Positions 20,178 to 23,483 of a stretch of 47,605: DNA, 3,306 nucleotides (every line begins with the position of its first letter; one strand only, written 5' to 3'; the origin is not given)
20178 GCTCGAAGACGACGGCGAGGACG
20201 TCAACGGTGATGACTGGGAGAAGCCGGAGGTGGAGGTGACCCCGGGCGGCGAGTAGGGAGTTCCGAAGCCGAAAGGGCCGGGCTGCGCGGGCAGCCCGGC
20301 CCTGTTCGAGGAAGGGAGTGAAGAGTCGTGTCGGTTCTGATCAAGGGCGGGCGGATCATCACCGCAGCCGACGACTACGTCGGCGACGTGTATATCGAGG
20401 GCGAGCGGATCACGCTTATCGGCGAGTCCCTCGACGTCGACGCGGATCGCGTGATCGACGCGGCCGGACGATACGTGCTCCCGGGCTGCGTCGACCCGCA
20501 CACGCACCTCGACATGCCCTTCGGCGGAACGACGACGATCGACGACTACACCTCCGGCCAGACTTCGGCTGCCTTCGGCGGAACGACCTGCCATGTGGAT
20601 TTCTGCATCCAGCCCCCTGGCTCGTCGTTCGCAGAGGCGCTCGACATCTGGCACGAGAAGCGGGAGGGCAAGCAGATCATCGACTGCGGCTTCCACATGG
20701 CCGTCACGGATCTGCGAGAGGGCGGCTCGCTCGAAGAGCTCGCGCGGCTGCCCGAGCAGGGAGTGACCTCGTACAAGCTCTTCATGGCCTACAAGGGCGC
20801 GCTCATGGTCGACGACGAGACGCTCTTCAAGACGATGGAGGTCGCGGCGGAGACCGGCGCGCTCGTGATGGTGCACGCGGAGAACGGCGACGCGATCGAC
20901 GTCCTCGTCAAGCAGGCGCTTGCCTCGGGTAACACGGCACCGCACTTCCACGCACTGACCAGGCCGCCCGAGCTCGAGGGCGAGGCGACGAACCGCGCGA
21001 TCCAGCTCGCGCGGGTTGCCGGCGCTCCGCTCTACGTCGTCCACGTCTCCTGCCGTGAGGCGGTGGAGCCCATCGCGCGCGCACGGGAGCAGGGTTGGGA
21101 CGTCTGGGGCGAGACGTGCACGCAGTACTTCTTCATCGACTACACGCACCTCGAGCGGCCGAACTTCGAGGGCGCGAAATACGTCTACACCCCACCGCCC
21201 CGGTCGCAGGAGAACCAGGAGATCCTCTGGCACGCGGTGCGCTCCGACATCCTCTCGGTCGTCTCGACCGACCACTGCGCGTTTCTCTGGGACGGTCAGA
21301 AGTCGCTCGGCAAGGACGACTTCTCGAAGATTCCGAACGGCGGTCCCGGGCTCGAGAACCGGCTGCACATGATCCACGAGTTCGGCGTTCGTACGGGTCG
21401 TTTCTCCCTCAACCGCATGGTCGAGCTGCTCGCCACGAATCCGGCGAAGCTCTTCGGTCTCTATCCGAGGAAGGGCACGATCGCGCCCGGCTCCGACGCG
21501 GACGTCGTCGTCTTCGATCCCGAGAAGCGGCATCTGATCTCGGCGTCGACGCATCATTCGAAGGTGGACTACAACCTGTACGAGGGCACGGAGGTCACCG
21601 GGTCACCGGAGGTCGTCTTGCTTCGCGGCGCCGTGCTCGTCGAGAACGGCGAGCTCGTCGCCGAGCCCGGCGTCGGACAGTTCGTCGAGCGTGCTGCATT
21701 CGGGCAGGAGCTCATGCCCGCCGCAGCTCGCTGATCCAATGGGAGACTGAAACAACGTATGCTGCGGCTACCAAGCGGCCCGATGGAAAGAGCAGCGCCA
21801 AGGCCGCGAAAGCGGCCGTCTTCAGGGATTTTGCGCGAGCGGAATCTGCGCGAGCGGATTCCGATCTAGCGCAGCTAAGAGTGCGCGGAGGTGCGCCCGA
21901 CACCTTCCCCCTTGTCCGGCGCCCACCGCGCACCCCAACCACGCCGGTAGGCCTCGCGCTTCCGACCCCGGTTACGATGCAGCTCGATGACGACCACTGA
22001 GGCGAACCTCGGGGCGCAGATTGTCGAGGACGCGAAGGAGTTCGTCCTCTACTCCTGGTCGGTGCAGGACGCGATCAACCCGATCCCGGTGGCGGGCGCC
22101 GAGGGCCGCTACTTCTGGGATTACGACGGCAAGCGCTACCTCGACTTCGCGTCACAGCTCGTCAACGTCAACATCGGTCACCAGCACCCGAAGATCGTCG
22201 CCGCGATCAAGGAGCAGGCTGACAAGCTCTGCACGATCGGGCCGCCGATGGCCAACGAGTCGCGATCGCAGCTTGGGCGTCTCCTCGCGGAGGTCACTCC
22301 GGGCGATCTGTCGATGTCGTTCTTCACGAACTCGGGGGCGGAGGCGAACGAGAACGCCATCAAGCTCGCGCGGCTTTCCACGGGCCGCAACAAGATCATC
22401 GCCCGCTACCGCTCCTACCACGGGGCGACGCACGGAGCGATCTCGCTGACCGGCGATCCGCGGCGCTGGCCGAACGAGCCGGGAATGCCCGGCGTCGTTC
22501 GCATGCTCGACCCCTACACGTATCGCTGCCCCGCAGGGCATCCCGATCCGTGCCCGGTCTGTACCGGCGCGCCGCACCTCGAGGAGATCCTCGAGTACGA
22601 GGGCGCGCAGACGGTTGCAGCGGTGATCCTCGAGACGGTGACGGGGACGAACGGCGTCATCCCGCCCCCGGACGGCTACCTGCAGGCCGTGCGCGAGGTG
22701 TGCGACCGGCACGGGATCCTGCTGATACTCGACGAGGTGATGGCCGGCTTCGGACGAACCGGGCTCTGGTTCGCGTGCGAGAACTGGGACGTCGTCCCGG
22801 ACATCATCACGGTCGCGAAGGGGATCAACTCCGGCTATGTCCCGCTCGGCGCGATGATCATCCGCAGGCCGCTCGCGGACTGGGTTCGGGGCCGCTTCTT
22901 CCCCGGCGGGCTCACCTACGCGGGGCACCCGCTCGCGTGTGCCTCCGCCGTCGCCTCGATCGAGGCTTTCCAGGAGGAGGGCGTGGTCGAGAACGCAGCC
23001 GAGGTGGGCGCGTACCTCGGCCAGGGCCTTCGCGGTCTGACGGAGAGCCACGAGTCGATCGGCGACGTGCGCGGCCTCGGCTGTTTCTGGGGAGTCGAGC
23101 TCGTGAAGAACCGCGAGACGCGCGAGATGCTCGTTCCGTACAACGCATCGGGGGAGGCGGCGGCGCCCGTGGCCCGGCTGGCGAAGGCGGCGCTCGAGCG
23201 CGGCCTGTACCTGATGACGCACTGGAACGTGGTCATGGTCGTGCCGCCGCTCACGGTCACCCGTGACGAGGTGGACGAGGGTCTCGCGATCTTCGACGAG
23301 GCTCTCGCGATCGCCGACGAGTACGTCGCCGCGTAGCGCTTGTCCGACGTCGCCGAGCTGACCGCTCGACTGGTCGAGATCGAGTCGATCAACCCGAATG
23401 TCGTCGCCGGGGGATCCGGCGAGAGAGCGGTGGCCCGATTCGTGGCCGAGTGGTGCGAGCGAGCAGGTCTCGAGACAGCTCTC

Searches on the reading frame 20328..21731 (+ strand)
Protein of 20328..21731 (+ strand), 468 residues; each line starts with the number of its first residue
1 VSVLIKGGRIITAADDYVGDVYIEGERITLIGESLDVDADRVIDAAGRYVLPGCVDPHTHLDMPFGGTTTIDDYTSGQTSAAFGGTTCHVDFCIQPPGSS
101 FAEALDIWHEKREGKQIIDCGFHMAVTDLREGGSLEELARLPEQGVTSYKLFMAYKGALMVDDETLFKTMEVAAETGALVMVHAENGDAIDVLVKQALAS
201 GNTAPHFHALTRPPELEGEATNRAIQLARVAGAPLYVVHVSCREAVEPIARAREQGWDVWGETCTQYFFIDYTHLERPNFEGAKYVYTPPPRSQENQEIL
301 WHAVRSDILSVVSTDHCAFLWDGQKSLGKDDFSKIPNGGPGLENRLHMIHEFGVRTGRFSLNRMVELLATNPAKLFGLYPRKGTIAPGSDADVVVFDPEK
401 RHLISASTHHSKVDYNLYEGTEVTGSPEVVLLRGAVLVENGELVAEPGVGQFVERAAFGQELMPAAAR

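Call 57: search_protein_families(library=pfam, proteins=[window:20328-21731:+])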
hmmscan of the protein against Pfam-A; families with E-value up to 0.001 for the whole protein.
window:20328-21731:+ (468 aa): 2 families
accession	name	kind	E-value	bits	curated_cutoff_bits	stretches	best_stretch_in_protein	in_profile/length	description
PF01979.26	Amidohydro_1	-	1e-20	74.7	25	1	49-434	1-342/345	Amidohydrolase family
PF07969.17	Amidohydro_3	-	9.7e-18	65.3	29.7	2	357-419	405-467/472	Amidohydrolase family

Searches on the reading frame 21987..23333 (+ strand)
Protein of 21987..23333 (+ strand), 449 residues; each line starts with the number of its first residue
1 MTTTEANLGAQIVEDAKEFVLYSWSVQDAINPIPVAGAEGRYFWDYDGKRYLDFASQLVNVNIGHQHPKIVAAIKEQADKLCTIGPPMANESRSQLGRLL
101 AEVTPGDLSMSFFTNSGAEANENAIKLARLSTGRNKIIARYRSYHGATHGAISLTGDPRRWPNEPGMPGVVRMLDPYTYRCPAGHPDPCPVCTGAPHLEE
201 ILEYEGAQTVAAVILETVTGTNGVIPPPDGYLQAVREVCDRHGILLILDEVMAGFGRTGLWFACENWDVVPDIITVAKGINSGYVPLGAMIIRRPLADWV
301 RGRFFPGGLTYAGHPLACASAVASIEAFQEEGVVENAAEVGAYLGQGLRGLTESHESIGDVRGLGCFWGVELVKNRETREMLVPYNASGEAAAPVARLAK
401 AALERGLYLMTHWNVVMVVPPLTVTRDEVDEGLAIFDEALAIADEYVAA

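Call 57: search_protein_families(library=pfam, proteins=[window:21987-23333:+])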
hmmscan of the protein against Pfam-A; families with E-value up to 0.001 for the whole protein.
window:21987-23333:+ (449 aa): 2 families
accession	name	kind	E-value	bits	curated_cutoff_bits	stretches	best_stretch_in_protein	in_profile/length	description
PF00202.27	Aminotran_3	-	7.5e-102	341.5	30.5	1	32-440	10-403/403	Aminotransferase class-III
PF00155.27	Aminotran_1_2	-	0.00095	18.9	19.7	0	197-280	132-209/361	Aminotransferase class I and II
